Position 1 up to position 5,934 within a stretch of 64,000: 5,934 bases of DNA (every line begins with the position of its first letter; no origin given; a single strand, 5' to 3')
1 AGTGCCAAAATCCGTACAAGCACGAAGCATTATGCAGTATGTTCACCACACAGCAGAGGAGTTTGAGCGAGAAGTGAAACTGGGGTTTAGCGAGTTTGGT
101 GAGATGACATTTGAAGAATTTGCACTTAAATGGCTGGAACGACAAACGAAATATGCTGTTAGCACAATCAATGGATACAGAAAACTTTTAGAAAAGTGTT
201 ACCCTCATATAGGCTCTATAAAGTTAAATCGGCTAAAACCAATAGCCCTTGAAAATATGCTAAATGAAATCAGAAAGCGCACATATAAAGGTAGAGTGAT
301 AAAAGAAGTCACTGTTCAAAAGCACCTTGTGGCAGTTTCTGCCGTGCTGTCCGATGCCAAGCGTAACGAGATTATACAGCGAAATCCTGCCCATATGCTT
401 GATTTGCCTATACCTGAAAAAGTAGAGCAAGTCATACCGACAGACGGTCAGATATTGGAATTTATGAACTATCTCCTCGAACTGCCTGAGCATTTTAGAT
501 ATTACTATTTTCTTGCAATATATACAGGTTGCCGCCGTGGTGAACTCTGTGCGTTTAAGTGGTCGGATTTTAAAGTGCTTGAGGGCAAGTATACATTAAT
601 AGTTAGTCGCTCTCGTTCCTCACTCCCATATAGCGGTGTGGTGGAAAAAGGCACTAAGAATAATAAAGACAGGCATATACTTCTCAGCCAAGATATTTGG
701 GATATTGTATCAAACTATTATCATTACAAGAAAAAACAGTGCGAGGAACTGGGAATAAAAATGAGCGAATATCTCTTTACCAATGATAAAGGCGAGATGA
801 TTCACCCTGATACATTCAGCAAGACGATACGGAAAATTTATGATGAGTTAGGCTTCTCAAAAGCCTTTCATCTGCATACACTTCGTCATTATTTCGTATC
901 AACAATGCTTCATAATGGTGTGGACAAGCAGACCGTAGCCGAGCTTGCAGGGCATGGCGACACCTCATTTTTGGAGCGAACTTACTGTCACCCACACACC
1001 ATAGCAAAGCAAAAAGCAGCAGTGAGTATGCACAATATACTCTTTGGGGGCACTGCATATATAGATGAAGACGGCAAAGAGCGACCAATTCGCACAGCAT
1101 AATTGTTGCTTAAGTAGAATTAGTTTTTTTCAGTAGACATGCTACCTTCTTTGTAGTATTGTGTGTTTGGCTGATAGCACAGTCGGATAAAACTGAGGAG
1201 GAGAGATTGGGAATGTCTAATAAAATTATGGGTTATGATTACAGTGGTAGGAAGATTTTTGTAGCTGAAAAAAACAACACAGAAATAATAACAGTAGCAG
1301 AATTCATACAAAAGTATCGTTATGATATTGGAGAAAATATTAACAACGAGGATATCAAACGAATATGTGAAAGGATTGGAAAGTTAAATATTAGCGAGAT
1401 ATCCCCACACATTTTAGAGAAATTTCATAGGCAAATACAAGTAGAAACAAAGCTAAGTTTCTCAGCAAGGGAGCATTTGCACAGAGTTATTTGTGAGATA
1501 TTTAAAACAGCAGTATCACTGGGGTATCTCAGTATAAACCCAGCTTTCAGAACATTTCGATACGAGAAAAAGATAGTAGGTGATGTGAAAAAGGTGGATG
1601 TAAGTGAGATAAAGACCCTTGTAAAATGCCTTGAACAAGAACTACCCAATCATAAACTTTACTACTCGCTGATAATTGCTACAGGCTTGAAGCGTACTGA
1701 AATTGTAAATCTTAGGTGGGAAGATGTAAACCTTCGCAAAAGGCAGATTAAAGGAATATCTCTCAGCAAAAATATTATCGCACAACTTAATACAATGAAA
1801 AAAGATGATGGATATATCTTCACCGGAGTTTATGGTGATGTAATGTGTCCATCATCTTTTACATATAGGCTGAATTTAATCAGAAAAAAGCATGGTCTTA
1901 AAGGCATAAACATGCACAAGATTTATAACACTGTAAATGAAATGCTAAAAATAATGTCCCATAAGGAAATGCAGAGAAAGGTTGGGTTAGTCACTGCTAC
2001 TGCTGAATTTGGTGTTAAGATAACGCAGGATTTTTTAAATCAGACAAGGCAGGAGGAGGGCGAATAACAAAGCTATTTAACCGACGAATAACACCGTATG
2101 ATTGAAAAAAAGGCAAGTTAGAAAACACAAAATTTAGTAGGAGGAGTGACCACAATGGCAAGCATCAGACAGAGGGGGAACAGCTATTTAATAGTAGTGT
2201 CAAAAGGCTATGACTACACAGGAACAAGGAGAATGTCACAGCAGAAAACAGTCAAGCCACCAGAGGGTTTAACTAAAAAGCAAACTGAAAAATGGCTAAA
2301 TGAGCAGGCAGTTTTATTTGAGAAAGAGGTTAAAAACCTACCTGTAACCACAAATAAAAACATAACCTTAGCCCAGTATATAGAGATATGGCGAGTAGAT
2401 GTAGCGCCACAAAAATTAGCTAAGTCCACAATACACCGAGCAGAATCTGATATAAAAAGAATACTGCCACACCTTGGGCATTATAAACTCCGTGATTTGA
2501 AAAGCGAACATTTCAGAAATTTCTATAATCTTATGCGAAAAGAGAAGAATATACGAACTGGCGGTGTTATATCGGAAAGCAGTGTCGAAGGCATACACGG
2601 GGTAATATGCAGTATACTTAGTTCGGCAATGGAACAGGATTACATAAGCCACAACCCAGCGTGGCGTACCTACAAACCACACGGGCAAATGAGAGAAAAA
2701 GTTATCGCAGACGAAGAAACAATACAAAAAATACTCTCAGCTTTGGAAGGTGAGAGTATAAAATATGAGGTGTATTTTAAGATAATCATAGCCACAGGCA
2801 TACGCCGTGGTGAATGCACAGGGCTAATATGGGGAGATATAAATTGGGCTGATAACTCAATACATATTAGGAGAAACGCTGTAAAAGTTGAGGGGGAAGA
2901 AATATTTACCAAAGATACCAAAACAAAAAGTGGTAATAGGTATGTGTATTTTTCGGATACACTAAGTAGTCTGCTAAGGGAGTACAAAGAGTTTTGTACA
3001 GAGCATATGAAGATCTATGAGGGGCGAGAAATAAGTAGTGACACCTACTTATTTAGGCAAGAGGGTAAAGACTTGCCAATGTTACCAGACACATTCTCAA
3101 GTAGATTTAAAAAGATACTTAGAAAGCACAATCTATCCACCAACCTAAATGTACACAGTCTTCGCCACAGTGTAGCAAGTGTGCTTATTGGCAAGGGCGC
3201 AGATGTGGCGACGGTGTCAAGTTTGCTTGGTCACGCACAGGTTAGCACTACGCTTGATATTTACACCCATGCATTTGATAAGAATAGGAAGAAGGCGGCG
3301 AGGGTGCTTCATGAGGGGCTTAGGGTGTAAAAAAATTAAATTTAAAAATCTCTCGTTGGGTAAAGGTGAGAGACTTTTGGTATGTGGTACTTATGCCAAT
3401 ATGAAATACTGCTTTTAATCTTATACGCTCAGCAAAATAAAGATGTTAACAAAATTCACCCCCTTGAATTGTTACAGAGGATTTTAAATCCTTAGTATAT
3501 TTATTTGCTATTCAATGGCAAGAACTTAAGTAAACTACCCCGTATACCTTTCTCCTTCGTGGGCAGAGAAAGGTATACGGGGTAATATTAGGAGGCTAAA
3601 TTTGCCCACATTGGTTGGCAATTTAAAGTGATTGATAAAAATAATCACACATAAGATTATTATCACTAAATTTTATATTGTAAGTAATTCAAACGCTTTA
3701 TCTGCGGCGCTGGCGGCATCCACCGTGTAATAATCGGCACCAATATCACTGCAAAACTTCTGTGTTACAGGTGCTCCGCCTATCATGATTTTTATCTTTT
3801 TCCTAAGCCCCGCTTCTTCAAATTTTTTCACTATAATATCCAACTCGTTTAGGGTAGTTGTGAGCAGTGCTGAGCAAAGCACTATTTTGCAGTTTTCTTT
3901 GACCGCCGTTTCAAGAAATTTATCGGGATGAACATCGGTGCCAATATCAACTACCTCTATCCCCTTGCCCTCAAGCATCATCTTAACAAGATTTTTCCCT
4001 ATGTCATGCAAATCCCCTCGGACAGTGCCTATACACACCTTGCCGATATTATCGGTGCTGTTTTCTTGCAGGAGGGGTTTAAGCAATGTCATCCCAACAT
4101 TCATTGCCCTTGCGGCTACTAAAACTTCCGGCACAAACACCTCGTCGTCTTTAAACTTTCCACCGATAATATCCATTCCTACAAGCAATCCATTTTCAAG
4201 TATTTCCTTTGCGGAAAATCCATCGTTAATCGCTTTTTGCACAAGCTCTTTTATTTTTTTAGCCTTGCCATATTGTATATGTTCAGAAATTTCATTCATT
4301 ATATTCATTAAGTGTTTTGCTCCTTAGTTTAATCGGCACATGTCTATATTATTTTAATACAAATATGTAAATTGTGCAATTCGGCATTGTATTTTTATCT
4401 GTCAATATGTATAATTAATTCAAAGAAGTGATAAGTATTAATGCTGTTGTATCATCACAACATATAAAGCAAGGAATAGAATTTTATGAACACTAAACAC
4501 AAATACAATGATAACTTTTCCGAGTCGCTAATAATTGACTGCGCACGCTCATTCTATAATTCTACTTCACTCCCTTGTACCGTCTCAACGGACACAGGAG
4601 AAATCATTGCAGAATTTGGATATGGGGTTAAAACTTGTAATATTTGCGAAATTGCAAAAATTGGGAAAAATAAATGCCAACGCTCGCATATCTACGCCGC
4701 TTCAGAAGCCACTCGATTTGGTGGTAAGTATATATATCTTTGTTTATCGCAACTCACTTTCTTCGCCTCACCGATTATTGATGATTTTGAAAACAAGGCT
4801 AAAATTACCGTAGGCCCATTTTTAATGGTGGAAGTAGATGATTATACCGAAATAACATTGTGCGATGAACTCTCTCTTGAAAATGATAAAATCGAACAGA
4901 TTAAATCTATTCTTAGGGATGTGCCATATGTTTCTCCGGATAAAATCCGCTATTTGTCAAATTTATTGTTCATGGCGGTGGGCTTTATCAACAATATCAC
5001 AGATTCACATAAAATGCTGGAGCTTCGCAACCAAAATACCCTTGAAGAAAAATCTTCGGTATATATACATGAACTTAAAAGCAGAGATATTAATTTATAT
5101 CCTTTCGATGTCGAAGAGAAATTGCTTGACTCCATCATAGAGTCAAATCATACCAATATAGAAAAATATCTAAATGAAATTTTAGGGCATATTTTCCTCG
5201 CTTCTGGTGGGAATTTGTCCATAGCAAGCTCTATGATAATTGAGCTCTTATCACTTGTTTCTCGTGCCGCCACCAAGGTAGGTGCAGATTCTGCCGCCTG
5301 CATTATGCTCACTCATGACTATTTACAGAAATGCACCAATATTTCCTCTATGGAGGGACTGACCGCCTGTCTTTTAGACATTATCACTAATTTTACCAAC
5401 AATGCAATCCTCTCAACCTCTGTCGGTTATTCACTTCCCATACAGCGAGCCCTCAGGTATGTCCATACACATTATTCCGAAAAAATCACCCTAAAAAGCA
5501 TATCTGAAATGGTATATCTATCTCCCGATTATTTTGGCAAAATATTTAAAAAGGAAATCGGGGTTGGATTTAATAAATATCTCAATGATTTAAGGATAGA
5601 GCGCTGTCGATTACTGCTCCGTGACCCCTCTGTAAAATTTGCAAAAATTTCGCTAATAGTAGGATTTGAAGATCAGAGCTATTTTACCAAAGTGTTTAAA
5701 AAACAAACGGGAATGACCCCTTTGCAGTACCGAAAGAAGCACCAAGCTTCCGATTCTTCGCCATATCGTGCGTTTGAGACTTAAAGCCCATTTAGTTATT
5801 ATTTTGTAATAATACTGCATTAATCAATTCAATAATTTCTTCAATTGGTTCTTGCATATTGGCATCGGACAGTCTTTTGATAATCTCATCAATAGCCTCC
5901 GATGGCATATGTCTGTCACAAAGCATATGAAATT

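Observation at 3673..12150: Unassigned corrinoid-dependent methyltransferase locus: non-Pyl MttB enzyme flanked by two MmgE/PrpD paralogues, with corrinoid protein, GltS-type symporter, RidA and PocR-AraC regulator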

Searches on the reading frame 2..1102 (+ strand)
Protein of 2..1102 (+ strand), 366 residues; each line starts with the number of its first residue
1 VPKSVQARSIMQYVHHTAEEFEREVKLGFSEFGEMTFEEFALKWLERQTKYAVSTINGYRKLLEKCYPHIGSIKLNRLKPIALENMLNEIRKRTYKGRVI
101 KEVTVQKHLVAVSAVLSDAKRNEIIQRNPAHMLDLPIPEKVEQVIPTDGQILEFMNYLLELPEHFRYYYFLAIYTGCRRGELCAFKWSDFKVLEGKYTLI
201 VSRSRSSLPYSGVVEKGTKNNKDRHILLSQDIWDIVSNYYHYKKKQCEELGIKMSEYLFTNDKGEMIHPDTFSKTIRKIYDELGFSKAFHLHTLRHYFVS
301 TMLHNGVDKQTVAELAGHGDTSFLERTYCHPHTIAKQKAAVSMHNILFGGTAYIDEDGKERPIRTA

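Call 3: search_protein_families(library=pfam, proteins=[window:2-1102:+])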
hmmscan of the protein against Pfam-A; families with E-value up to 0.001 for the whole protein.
window:2-1102:+ (366 aa): 3 families
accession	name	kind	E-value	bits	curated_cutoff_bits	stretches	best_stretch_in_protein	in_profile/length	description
PF00589.27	Phage_integrase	-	1.2e-24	87.5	27.1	1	150-331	7-168/172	Phage integrase family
PF14659.12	Phage_int_SAM_3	-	2.2e-06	28.2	22.6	1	36-90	1-57/58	Phage integrase, N-terminal SAM-like domain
PF22022.2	Phage_int_M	-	1.7e-05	25.4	27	1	37-133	1-93/96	Phage integrase central domain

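Call 4: search_protein_families(library=ncbifam, proteins=[window:2-1102:+])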
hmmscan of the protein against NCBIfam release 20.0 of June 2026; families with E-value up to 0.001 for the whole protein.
window:2-1102:+ (366 aa): 7 families
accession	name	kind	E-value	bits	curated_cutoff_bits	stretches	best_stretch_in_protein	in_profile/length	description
TIGR02225.1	recomb_XerD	equivalog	3.9e-23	82.2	329.6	1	43-322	5-266/290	site-specific tyrosine recombinase XerD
TIGR02224.1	recomb_XerC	equivalog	2.8e-22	79.5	335.15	1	42-321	4-268/295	tyrosine recombinase XerC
NF040815.2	recomb_XerA_Arch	equivalog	1e-18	67.9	220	1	218-322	150-246/263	site-specific tyrosine recombinase/integron integrase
NF001399.0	PRK00283.1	subfamily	1.8e-17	63.6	279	1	43-322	14-275/300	tyrosine recombinase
NF002331.0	PRK01287.1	subfamily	4.4e-10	39.1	371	1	93-319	88-301/365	site-specific tyrosine recombinase XerC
TIGR02249.1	integrase_gron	subfamily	1.5e-07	31.1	265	1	267-336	237-303/315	integron integrase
NF011946.0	PRK15417.1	equivalog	8.1e-07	28.5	435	1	268-323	253-308/337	integron integrase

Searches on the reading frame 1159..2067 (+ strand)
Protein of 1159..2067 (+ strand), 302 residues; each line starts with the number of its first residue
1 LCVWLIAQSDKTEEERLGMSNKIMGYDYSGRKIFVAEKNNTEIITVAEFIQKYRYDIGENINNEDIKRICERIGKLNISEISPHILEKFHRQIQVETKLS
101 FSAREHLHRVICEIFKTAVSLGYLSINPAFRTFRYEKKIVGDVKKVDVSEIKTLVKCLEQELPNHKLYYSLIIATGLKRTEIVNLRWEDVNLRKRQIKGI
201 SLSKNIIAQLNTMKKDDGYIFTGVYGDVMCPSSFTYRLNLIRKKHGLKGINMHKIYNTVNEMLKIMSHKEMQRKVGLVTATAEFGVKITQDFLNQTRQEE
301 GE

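Call 3: search_protein_families(library=pfam, proteins=[window:1159-2067:+])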
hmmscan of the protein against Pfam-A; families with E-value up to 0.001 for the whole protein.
window:1159-2067:+ (302 aa): 1 family
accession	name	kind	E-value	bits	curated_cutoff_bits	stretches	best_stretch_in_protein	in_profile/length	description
PF00589.27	Phage_integrase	-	1.9e-06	28.2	27.1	1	147-198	4-57/172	Phage integrase family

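Call 4: search_protein_families(library=ncbifam, proteins=[window:1159-2067:+])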
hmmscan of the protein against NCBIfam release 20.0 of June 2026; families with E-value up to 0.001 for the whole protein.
window:1159-2067:+ (302 aa): 1 family
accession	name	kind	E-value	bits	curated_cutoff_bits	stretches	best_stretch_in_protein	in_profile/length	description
NF040815.2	recomb_XerA_Arch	equivalog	9.1e-07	28.7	220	1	77-198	34-147/263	site-specific tyrosine recombinase/integron integrase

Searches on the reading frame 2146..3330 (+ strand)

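Call 3: search_protein_families(library=pfam, proteins=[window:2146-3330:+])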
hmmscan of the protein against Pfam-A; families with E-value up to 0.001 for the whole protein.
window:2146-3330:+ (394 aa): 2 families
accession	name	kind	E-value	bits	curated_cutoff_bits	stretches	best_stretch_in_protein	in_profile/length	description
PF00589.27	Phage_integrase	-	2.8e-29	102.5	27.1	1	189-378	4-170/172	Phage integrase family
PF14659.12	Phage_int_SAM_3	-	2e-09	38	22.6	1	74-128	1-55/58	Phage integrase, N-terminal SAM-like domain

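Call 4: search_protein_families(library=ncbifam, proteins=[window:2146-3330:+])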
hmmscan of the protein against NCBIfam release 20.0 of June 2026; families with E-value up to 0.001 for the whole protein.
window:2146-3330:+ (394 aa): 8 families
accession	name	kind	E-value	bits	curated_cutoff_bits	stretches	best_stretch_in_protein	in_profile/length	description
NF040815.2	recomb_XerA_Arch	equivalog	5.3e-27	95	220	1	89-384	10-262/263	site-specific tyrosine recombinase/integron integrase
TIGR02224.1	recomb_XerC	equivalog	4.6e-25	88.6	335.15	1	89-378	11-279/295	tyrosine recombinase XerC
TIGR02225.1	recomb_XerD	equivalog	7.1e-24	84.6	329.6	1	89-386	11-284/290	site-specific tyrosine recombinase XerD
NF001399.0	PRK00283.1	subfamily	3.6e-20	72.4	279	1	74-386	8-293/300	tyrosine recombinase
TIGR02249.1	integrase_gron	subfamily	1.7e-16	60.5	265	1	315-382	240-306/315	integron integrase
NF011946.0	PRK15417.1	equivalog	1.2e-11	44.3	435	1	312-377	252-316/337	integron integrase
NF002331.0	PRK01287.1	subfamily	1.6e-11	43.8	371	1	311-376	247-312/365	site-specific tyrosine recombinase XerC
NF003462.0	PRK05084.1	equivalog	1.5e-09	37.1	267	1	213-388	203-356/360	tyrosine recombinase XerS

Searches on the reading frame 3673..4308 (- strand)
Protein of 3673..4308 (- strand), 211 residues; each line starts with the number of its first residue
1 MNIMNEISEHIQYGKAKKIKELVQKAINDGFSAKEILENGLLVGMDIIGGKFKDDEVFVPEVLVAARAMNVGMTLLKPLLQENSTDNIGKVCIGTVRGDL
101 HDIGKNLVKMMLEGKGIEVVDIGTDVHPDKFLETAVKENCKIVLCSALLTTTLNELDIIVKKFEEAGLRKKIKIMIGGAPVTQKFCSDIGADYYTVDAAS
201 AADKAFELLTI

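Call 3: search_protein_families(library=pfam, proteins=[window:3673-4308:-])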
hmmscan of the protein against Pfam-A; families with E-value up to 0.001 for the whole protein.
window:3673-4308:- (211 aa): 2 families
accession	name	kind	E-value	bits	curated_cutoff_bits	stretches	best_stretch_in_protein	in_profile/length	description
PF02310.24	B12-binding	-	7.6e-24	84.3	32.1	1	90-201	2-115/121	B12 binding domain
PF02607.22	B12-binding_2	-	1.3e-17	64.2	23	1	5-77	3-74/74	B12 binding domain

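Call 4: search_protein_families(library=ncbifam, proteins=[window:3673-4308:-])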
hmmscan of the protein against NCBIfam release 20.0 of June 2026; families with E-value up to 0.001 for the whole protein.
window:3673-4308:- (211 aa): 15 families
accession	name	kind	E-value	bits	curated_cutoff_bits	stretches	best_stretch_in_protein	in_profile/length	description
NF047996.1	corrin_MtgC_2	exception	2.3e-60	203.7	370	1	2-207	3-208/212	glycine betaine-specific corrinoid protein MtgC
TIGR02370.1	pyl_corrinoid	subfamily_domain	8.6e-58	195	215.3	1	7-201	2-197/197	methyltransferase cognate corrinoid protein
NF041607.1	dimeth_corrin_MtbC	equivalog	4.7e-51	173.2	350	1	12-209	6-203/203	dimethylamine corrinoid protein MtbC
NF047995.1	corrinoid_MtgC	exception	3.9e-47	160.5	310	1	2-205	3-209/215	glycine betaine-specific corrinoid protein MtgC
TIGR02082.1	metH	equivalog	7.6e-36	123.2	1010.85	1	5-203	648-846/1182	methionine synthase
NF040669.1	MtaC2_Meth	equivalog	2e-35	122.4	450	1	5-202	44-239/267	methanol--corrinoid protein MtaC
NF040655.1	MtaC_Meth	equivalog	2.7e-34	118.3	420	1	3-205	35-234/253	methanol--corrinoid protein MtaC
NF007024.0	PRK09490.1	equivalog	6.2e-32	110.4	1497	1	16-184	674-845/1234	methionine synthase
NF002612.0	PRK02261.1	equivalog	5.8e-12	45.3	110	1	90-182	5-96/148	methylaspartate mutase subunit S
TIGR01501.1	MthylAspMutase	equivalog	6.5e-08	32.4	135.8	1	91-181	4-93/134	methylaspartate mutase subunit S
NF040743.1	ornith_mutase_E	equivalog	6.7e-08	31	800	1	81-192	588-706/730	D-ornithine 4,5-aminomutase subunit OraE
NF052385.1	Lys_5_6_beta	equivalog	2.5e-07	30.7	280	1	115-194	137-219/241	lysine 5,6-aminomutase subunit beta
NF052513.1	TransRegCarH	equivalog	2.9e-05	23.5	400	1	21-194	101-264/274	HTH-type transcriptional repressor CarH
TIGR00640.1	acid_CoA_mut_C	subfamily_domain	5.4e-05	23.2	57.45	1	93-179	7-92/132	methylmalonyl-CoA mutase C-terminal domain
NF045497.1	IsobCoAmut_IcmF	equivalog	0.00062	17.7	1500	1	99-181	13-94/1076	fused isobutyryl-CoA mutase/GTPase IcmF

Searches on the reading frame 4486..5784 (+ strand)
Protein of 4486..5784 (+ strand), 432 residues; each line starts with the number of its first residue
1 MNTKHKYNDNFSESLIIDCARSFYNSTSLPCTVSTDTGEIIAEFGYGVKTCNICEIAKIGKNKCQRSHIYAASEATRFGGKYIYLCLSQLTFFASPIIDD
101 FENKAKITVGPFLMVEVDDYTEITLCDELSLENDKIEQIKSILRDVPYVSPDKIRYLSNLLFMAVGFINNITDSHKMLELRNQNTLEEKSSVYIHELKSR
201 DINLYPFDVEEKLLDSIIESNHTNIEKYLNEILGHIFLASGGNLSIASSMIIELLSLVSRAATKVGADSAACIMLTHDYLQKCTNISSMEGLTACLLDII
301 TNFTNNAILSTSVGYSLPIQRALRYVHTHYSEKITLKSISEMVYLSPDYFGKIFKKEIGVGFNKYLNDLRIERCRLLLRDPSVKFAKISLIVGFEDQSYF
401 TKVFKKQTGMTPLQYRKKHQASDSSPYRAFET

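Call 3: search_protein_families(library=pfam, proteins=[window:4486-5784:+])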
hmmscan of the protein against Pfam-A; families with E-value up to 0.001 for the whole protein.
window:4486-5784:+ (432 aa): 3 families
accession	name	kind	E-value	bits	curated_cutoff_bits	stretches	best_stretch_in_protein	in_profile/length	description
PF00165.29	HTH_AraC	-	6.6e-22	77.6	26.6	2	381-417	7-42/42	Bacterial regulatory helix-turn-helix proteins, AraC family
PF12833.13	HTH_18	-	8.8e-20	71.2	33.6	1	340-417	2-79/80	Helix-turn-helix domain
PF10114.15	PocR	-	8.5e-18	65.1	23.9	1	16-169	8-158/162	Sensory domain found in PocR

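Call 4: search_protein_families(library=ncbifam, proteins=[window:4486-5784:+])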
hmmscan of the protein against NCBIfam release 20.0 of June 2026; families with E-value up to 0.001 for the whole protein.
window:4486-5784:+ (432 aa): 33 families (the best 25 are shown)
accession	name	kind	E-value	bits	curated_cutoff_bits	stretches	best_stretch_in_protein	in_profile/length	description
NF047788.1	TransRegPocR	equivalog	4.6e-35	121.3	500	1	312-422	184-294/296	transcriptional regulator PocR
TIGR04094.1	adjacent_YSIRK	equivalog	4.3e-30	104.9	200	1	105-416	71-383/383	YSIRK-targeted surface antigen transcriptional regulator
NF047455.1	TF_Staph_AryK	equivalog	2e-25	89.2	850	1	319-425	159-265/759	transcriptional regulator AryK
NF007860.0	PRK10572.1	equivalog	5.4e-23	81.3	208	1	318-421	184-287/292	arabinose operon transcriptional regulator AraC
NF007693.0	PRK10371.1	equivalog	1.5e-17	63.7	253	1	288-421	172-302/309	transcriptional regulator MelR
NF049932.1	TranspRegBtr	equivalog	1.9e-16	59.7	900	1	317-420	164-267/531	bacillibactin transport transcriptional regulator Btr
NF010025.2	PRK13500.1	equivalog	6.2e-13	48.9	525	1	339-421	198-280/282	HTH-type transcriptional activator RhaR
NF010028.0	PRK13503.1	equivalog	1.1e-12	47.9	288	1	285-421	139-275/278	HTH-type transcriptional activator RhaS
NF010026.0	PRK13501.1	equivalog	1.7e-12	47.1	363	1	345-423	204-282/290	HTH-type transcriptional activator RhaR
NF010027.0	PRK13502.1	equivalog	3.5e-12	46.4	384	1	352-421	211-280/282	HTH-type transcriptional activator RhaR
NF006902.0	PRK09393.1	equivalog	1.6e-11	44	425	1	319-422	222-325/327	transcriptional regulator FtrA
NF033869.1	viru_reg_Rsp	equivalog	6.7e-11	41.3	400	1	312-427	143-257/701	AraC family transcriptional regulator Rsp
NF007243.0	PRK09685.1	equivalog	9.2e-10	38.4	199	1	331-419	213-302/303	transcriptional regulator FeaR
NF049968.1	QhpR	equivalog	8.2e-09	35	250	1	357-416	225-284/284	AraC-like transcriptional regulator QhpR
NF052371.1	TransRegGbdRPseu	equivalog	1.6e-08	34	480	1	328-425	236-333/365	choline metabolism transcriptional regulator GbdR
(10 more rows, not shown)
